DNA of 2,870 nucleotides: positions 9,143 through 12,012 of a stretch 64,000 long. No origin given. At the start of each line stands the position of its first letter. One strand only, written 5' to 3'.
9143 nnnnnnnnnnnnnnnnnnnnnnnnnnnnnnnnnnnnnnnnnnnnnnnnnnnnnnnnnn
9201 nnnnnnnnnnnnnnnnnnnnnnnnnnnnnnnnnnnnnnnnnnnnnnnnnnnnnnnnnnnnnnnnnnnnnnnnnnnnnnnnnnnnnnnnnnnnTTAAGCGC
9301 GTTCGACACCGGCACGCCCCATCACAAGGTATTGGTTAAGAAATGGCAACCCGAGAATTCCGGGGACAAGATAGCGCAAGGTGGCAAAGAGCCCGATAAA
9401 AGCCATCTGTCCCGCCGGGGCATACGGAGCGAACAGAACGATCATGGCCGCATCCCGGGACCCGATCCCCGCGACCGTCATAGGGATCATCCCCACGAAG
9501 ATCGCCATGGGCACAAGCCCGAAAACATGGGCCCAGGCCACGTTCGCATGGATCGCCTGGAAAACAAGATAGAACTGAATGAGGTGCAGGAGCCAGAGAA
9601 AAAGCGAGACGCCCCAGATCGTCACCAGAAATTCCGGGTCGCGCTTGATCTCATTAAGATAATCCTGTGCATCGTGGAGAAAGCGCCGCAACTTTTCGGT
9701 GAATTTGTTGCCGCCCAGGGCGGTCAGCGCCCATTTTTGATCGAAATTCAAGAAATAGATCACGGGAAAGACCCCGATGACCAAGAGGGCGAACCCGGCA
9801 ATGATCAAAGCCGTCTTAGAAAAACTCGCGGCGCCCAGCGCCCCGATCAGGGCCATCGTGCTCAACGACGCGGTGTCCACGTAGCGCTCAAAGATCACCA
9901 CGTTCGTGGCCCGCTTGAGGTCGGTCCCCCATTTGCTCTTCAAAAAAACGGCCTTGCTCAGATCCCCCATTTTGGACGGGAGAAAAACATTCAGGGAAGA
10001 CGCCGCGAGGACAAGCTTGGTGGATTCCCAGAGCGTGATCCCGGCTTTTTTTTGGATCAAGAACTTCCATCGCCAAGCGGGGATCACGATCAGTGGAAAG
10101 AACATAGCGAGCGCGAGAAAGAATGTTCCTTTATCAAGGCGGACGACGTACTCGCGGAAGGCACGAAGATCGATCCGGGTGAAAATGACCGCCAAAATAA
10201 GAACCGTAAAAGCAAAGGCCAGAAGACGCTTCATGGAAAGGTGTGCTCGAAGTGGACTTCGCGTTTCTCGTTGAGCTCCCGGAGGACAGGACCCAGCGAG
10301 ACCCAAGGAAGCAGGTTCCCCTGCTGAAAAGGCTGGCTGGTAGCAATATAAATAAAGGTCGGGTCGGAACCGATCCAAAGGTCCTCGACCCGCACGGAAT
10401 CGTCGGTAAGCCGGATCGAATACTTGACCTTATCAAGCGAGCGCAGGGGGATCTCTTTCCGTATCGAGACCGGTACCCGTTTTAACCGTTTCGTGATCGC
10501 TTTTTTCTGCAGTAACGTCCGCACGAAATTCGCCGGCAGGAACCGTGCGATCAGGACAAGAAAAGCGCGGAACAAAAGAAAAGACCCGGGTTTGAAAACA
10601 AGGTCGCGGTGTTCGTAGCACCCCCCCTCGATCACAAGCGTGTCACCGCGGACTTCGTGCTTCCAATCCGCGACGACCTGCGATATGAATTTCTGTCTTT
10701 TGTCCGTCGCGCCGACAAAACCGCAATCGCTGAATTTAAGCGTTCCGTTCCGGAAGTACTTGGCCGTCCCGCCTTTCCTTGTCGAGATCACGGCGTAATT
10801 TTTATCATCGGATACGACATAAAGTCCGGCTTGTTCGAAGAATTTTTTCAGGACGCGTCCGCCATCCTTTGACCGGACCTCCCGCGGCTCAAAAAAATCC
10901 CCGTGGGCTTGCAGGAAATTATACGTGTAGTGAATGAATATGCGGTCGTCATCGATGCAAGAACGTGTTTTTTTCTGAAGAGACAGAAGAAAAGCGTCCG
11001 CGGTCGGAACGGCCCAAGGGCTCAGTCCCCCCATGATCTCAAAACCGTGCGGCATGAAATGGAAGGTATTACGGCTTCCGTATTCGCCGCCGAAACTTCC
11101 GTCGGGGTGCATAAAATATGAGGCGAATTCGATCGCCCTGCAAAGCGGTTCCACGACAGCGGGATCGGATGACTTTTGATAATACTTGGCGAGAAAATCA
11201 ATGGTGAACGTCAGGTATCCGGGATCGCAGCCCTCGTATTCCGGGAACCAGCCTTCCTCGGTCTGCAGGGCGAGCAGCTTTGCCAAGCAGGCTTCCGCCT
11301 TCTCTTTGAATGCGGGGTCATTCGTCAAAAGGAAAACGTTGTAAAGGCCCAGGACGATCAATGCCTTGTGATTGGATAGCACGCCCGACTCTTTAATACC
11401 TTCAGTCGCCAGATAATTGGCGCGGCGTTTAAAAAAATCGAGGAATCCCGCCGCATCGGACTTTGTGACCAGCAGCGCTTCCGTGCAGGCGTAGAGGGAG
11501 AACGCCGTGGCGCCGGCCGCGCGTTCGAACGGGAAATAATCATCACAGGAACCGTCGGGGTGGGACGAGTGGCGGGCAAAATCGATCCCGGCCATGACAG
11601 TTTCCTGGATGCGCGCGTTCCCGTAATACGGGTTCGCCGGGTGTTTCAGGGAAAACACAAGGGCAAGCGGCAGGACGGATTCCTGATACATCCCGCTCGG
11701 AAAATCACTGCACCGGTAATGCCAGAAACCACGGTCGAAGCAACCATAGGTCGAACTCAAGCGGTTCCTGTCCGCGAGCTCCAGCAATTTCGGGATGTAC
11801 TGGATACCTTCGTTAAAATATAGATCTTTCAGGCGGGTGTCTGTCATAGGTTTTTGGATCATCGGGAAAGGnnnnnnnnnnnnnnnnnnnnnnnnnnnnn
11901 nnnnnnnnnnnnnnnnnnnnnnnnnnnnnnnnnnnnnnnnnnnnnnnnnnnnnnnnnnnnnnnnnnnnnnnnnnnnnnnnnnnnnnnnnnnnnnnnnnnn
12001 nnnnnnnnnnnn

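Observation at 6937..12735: YfhO three-component glycosylation module with a UPF0104 flippase-like protein in place of GtrA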

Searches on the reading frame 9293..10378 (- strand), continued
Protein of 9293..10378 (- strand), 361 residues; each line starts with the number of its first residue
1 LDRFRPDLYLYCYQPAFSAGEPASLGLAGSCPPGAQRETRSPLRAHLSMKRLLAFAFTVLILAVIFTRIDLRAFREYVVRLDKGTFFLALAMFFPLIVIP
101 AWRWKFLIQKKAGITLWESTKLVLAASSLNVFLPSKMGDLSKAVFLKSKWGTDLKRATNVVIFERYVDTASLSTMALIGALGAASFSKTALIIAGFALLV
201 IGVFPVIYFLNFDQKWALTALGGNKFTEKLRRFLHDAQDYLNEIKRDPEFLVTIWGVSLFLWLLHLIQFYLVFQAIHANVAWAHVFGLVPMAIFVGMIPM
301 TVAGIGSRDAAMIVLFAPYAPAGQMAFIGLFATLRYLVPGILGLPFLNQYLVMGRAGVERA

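Call 38: search_protein_families(library=pfam, proteins=[L016:7235-8218:+, L038:5648-7165:+, L052:7393-9156:+, L077:11048-12673:+, L061:3850-4662:+, L061:4721-5476:+, L036:1735-3027:-, L042:1232-2239:+], max_evalue=0.01)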
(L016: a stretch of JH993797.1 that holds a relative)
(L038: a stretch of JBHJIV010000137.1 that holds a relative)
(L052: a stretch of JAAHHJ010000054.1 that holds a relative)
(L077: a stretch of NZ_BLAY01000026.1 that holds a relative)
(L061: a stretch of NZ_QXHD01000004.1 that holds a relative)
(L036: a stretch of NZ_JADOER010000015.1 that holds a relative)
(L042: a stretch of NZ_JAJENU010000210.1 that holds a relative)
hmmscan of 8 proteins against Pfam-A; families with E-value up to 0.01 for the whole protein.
L016:7235-8218:+ (327 aa): 1 family
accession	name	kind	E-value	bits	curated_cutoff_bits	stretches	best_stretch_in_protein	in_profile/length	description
PF00535.33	Glycos_transf_2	-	7.2e-21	75.3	23.3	1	7-164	4-163/168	Glycosyl transferase family 2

L038:5648-7165:+ (505 aa): 2 families
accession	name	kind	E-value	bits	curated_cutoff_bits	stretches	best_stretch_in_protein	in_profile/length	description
PF09594.16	GT87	-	2.4e-05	24.7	25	1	102-320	10-233/237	Glycosyltransferase family 87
PF02366.24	PMT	-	0.0081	16.2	22.7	1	117-215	88-196/245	Dolichyl-phosphate-mannose-protein mannosyltransferase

L052:7393-9156:+ (587 aa): 0 families

L077:11048-12673:+ (541 aa): 1 family
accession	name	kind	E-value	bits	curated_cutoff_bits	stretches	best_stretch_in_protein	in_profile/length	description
PF13231.12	PMT_2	-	7.5e-06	26.7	26.1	1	69-200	4-132/160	Dolichyl-phosphate-mannose-protein mannosyltransferase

L061:3850-4662:+ (270 aa): 1 family
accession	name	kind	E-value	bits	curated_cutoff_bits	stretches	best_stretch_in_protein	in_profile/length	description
PF02633.19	Creatininase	-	5.5e-79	265.4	31.3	1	15-255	3-237/238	Creatinine amidohydrolase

L061:4721-5476:+ (251 aa): 1 family
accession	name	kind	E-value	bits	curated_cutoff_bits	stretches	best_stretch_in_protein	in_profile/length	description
PF00480.26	ROK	-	1.3e-19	71.3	22.9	1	27-162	2-145/294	ROK family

L036:1735-3027:- (430 aa): 2 families
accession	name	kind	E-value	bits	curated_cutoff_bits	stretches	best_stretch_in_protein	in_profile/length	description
PF02518.31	HATPase_c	-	2.3e-20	73.5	26.4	1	304-418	6-110/111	Histidine kinase-, DNA gyrase B-, and HSP90-like ATPase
PF00512.31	HisKA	-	3.2e-14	53.1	26.9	1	192-254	2-65/66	His Kinase A (phospho-acceptor) domain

L042:1232-2239:+ (335 aa): 1 family
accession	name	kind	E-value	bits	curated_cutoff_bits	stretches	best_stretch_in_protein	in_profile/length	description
PF00535.33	Glycos_transf_2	-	4.5e-20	72.7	23.3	1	11-170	4-165/168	Glycosyl transferase family 2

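Call 41: search_solved_structures(query=A1, max_evalue=0.01, show_alignments=1)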
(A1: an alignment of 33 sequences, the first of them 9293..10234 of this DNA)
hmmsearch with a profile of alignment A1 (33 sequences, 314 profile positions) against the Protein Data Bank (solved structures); distinct sequences matched with E-value up to 0.01: 0.

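Call 73: predict_structure(alignment_id=A1)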
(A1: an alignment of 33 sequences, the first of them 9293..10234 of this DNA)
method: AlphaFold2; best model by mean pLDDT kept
length: 313 residues; sequences in the alignment: 33
mean_pLDDT: 92.2   pTM: 0.89
mean pLDDT of the five models: 92.2, 91.3, 91.3, 90.9, 89.7
residues with pLDDT >= 90: 245; 70-90: 55; 50-70: 13; < 50: 0
segments of 3 or more residues with pLDDT < 50: none
pLDDT, mean of each block of 10 residues (from residue 1): 87 93 96 98 98 97 95 97 87 95 93 95 97 93 96 90 75 81 89 93 97 98 98 97 95 85 96 97 95 96 69 52
secondary structure, 60 per line:
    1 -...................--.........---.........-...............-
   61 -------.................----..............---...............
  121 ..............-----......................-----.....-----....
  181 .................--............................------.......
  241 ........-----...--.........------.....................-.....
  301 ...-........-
elements in order: H2-20 H23-31 H35-43 H45-59 H68-84 H89-102 H106-134 H140-161 H167-171 H177-197 H200-227 H234-248 H259-267 H274-294 H296-303 H305-312

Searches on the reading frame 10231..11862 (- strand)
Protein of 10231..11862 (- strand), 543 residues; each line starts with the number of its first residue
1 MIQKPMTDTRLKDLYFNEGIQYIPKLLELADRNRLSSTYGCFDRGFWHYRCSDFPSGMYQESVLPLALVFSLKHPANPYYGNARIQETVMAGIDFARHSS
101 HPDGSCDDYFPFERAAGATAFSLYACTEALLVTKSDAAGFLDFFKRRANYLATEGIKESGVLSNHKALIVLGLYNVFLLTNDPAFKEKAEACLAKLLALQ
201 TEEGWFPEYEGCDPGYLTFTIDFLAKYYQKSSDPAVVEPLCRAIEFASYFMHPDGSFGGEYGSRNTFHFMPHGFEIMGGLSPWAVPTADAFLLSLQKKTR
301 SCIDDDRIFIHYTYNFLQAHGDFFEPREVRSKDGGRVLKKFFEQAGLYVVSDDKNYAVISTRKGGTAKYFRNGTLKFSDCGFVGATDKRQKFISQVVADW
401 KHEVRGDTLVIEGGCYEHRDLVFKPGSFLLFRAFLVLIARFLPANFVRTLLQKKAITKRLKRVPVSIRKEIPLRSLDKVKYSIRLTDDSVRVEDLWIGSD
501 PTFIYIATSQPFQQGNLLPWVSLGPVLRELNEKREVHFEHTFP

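Call 4: search_protein_families(library=pfam, proteins=[window:10231-11862:-], max_evalue=0.01)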
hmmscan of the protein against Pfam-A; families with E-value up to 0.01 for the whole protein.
window:10231-11862:- (543 aa): 0 families

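Call 5: search_protein_families(library=ncbifam, proteins=[window:10231-11862:-], max_evalue=0.01)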
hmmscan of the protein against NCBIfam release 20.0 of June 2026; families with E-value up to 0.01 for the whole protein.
window:10231-11862:- (543 aa): 0 families

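Call 6: search_protein_families(library=pfam, proteins=[window:10231-11862:-], max_evalue=10)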
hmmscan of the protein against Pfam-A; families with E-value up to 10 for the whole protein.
window:10231-11862:- (543 aa): 1 family
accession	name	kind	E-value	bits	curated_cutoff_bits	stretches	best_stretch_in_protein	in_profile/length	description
PF08631.16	SPO22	-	0.2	11.5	27.5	1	122-203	37-115/274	Meiosis protein SPO22/ZIP4 like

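Call 20: find_homologous_proteins(query=window:10231-11862:-)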
Query window:10231-11862:- (543 aa): 2264 proteins with E <= 0.001 among 8000 candidates; the best 120 are listed.
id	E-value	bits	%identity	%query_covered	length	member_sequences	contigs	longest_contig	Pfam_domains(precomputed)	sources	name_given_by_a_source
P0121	0.0e+0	1270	100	100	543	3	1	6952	-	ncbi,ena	-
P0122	2.0e-245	834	66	99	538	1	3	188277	-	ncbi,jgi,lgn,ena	-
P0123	2.5e-238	810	65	99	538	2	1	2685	-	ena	-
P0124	4.7e-232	789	62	99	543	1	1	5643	-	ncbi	-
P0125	2.5e-228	777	62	98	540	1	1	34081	-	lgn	-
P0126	8.3e-225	766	63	97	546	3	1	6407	-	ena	-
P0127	1.8e-218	745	60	99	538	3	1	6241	-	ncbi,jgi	jgi:hypothetical protein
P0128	2.5e-218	744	61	97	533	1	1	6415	-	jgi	jgi:hypothetical protein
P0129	1.3e-216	739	62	96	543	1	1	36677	-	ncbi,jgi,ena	-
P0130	3.0e-216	737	62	96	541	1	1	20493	-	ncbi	-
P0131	3.0e-215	734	60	97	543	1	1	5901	-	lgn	-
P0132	1.7e-214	731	61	97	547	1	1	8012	-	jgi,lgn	-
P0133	1.7e-213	728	60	98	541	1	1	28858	-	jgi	jgi:hypothetical protein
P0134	1.8e-213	728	62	98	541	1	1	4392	-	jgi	jgi:hypothetical protein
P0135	9.8e-213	726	60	98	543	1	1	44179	-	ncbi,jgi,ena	-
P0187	7.1e-136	472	44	96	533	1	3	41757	PF25840.1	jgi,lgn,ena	-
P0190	2.0e-135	471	46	99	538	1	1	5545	PF25840.1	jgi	jgi:hypothetical protein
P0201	2.3e-133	464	43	99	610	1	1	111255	PF25840.1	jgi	-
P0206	9.1e-133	462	43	98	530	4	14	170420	-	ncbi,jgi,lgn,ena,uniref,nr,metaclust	ncbi:MAG: hypothetical protein A2735_00595 [Candidatus Yanofskybacteria bacterium RIFCSPHIGHO2_01_FU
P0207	1.1e-132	461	44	99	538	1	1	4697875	-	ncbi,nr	ncbi:MAG: hypothetical protein JSU72_11985 [Deltaproteobacteria bacterium]|nr:MAG: hypothetical prot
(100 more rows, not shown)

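Call 21: search_protein_families(library=pfam, proteins=[P0187, P0190, P0201, P0206, P0207], max_evalue=1)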
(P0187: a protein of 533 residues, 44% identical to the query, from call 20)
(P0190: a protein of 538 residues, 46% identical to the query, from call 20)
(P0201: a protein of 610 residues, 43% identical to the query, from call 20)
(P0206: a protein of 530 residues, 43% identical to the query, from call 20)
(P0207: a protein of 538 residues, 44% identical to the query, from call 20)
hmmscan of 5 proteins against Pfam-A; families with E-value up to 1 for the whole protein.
P0187 (533 aa): 2 families
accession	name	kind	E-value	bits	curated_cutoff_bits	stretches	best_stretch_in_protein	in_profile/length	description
PF09492.16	Pec_lyase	-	0.01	15.5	22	0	149-203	29-85/292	Pectic acid lyase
PF23385.1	Beta-prop_IFT140_2nd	-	0.15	11.6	27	0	154-198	64-108/319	IFT140 second beta-propeller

P0190 (538 aa): 2 families
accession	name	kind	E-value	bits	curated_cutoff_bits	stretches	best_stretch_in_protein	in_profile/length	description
PF09492.16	Pec_lyase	-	4.6e-05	23.3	22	1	155-203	35-84/292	Pectic acid lyase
PF07944.18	Beta-AFase-like_GH127_cat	-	0.0058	16.1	24.9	1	114-185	132-202/376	Beta-L-arabinofuranosidase, GH127 catalytic domain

P0201 (610 aa): 2 families
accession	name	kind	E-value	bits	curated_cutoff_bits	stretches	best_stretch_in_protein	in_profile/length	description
PF09492.16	Pec_lyase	-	0.023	14.4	22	0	217-277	31-92/292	Pectic acid lyase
PF05426.18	Alginate_lyase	-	0.076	12.9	22.2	1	202-292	143-242/275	Alginate lyase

P0206 (530 aa): 2 families
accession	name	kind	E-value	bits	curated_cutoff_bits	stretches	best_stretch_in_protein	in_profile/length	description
PF14591.11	AF0941-like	-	0.077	14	22.6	1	129-181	32-81/113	AF0941-like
PF17304.8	OM14_C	-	0.2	12.6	26.1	1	136-172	26-62/70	Mitochondrial outer membrane protein OM14, C-terminal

P0207 (538 aa): 1 family
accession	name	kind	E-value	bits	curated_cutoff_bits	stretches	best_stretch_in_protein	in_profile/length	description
PF09492.16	Pec_lyase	-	0.22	11.2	22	0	152-203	32-84/292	Pectic acid lyase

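Call 42: search_solved_structures(query=A2, max_evalue=1)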
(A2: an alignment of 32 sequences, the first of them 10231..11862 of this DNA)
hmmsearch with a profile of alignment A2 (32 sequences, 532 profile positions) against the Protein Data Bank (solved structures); distinct sequences matched with E-value up to 1: 10.
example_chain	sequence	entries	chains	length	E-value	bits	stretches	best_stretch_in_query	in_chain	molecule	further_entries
7xqz_A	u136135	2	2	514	0.11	14.1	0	160-248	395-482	SQHop_cyclase_C domain-containing protein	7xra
7xr7_A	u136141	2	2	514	0.12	14.1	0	160-248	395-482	SQHop_cyclase_C domain-containing protein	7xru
7xq4_A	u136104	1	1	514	0.12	14.1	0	160-248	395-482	SQHop_cyclase_C domain-containing protein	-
8zg5_A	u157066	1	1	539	0.13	14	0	160-248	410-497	Squalene cyclase C-terminal domain-containing protein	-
8zg1_A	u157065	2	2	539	0.13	13.9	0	160-248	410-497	Squalene cyclase C-terminal domain-containing protein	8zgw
8zg0_A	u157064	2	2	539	0.13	13.9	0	160-248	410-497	Squalene cyclase C-terminal domain-containing protein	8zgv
2sqc_A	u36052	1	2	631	0.42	12.3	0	178-239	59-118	SQUALENE-HOPENE CYCLASE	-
1gsz_A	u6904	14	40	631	0.42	12.3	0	178-239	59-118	SQUALENE--HOPENE CYCLASE | SQUALENE-HOPENE CYCLASE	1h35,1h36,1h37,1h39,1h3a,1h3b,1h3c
3sqc_A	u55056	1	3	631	0.42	12.3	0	178-239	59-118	SQUALENE--HOPENE CYCLASE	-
9e0j_O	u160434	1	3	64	0.9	11.2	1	350-390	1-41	Photosystem I reaction center subunit IV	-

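Call 45: predict_structure(alignment_id=A2)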
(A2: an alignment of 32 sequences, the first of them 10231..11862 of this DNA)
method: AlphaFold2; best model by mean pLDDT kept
length: 543 residues; sequences in the alignment: 32
mean_pLDDT: 89.7   pTM: 0.92
mean pLDDT of the five models: 89.7, 89.4, 89.3, 87.5, 86.9
residues with pLDDT >= 90: 367; 70-90: 138; 50-70: 28; < 50: 10
segments of 3 or more residues with pLDDT < 50: 1-4, 506-509
pLDDT, mean of each block of 10 residues (from residue 1): 59 95 93 92 83 83 97 97 97 96 90 90 98 93 98 90 96 98 98 98 92 92 99 98 96 81 73 97 93 88 76 96 82 66 94 92 92 90 94 89 95 91 83 87 84 74 95 93 95 93 56 81 96 97 86
secondary structure, 60 per line:
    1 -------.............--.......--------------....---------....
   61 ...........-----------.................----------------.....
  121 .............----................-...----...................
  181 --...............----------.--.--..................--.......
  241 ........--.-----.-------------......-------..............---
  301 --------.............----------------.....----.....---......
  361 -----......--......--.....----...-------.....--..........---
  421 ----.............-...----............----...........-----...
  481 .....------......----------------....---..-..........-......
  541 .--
elements in order: H8-20 H23-29 H44-47 H57-71 H83-99 H116-133 H138-153 H163-180 H183-197 H214-231 H234-248 H271-276 H284-297 H309-321 E338-342 E347-351 E355-360 E366-371 E374-379 E382-386 E391-393 E401-405 E408-417 H425-437 H446-457 E462-472 E478-485 E492-497 H514-517 H524-533 E535-541

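Call 53: find_related_loci(query=A2, collection=metagenome_contigs, flank=9000)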
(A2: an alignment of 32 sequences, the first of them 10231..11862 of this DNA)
Query A2 (543 aa) in metagenome_contigs; peptide patterns used: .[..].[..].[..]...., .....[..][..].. (x = any residue, [..] = any of these).
600 stretches matched a pattern (row limit reached: there are more); 585 encode a relative of the query (tblastn E <= 1e-3); the best 80 are kept; 80 distinct loci.
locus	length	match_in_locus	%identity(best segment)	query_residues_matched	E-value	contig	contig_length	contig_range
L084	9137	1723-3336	66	3-540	0e+0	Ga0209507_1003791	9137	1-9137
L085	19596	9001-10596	60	10-541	0e+0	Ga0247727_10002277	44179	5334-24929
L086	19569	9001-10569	62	11-533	0e+0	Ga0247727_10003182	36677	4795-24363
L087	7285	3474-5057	59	11-538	0e+0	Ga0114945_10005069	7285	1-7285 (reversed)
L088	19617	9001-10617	57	5-543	0e+0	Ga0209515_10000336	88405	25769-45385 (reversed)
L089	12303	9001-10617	57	5-543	0e+0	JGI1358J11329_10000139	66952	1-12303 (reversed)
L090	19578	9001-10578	59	12-538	0e+0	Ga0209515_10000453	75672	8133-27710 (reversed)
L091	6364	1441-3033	55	12-540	0e+0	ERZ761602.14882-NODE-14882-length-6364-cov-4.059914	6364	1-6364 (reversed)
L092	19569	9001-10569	57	12-534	0e+0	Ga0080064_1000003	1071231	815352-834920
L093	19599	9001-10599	54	12-542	0e+0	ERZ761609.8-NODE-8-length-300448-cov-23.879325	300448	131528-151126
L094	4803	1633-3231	56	12-542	0e+0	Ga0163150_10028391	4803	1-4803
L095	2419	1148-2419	60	9-432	0e+0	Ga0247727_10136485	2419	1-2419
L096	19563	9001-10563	48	9-531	3e-145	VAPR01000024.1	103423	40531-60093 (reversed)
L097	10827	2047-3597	44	14-536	3e-140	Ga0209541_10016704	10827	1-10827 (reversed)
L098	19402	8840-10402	45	11-531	7e-138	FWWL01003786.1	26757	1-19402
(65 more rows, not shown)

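Call 81: fold_search(model_id=the predicted structure, library=pdb)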
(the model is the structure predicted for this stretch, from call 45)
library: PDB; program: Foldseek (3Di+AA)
matches with E <= 10: 984; with E <= 0.001: 70
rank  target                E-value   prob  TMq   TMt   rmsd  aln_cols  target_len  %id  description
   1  8r6z_A                5.4e-08  1.00  0.45  0.42  12.2       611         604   10  Polysaccharide lyase BtPL33HA (BT4410) Apo form 2 (released 2024-12-04)
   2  6hzn_A                6.2e-08  1.00  0.51  0.39   8.2       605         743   10  Crystal structure of human dermatan sulfate epimerase 1 (released 2020-01-22)
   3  1rw9                  2.1e-07  1.00  0.52  0.39   8.1       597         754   10  Crystal structure of the Arthrobacter aurescens chondroitin AC lyase (released 2004-04-13)
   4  1rwa                  2.3e-07  1.00  0.52  0.39   9.2       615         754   10  Crystal structure of Arthrobacter aurescens chondroitin AC lyase (released 2004-04-13)
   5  8khv                  2.3e-07  1.00  0.43  0.41   9.4       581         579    9  The crystal structure of glycosaminoglycan lyase GAGase II (released 2024-09-04)
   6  8r71_B                3.1e-07  1.00  0.45  0.41  12.3       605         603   10  Polysaccharide lyase BtPL33HA (BT4410) Y291A with HAdp4 collected at 1.22 A (released 2024-12-04)
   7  8r72_B                3.9e-07  1.00  0.43  0.40  10.7       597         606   10  Polysaccharide lyase BtPL33HA (BT4410) Y291A with HA dp4 collected at 1.33 A (released 2024-12-04)
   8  8r70_B                4.1e-07  1.00  0.45  0.41   9.9       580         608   10  Polysaccharide lyase BtPL33HA (BT4410) Y291A with HA dp4 (released 2024-12-04)
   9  8r75_B                4.3e-07  1.00  0.48  0.44  10.1       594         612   11  Polysaccharide lyase BtPL33HA (BT4410) Apo form 1 (released 2024-12-04)
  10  8r6z_B                5.2e-07  1.00  0.45  0.41  10.1       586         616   10  Polysaccharide lyase BtPL33HA (BT4410) Apo form 2 (released 2024-12-04)
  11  2wda_A                5.8e-07  1.00  0.53  0.40   8.2       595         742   12  The X-ray structure of the Streptomyces coelicolor A3 Chondroitin AC Lyase in Complex with Chondroitin sulphate (released 2010-04-21)
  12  8r71_A                1.2e-06  1.00  0.45  0.41  10.0       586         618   10  Polysaccharide lyase BtPL33HA (BT4410) Y291A with HAdp4 collected at 1.22 A (released 2024-12-04)
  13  8r70_A                1.2e-06  1.00  0.45  0.40  10.1       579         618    9  Polysaccharide lyase BtPL33HA (BT4410) Y291A with HA dp4 (released 2024-12-04)
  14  8r73                  1.8e-06  1.00  0.47  0.43   9.2       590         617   10  Polysaccharide lyase BcPL33HA (BcellWH2_04512) Apo form (released 2024-12-04)
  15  2x03_B                2.0e-06  1.00  0.50  0.39   8.8       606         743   10  The X-ray structure of the Streptomyces coelicolor A3 Chondroitin AC Lyase Y253A mutant (released 2010-08-18)
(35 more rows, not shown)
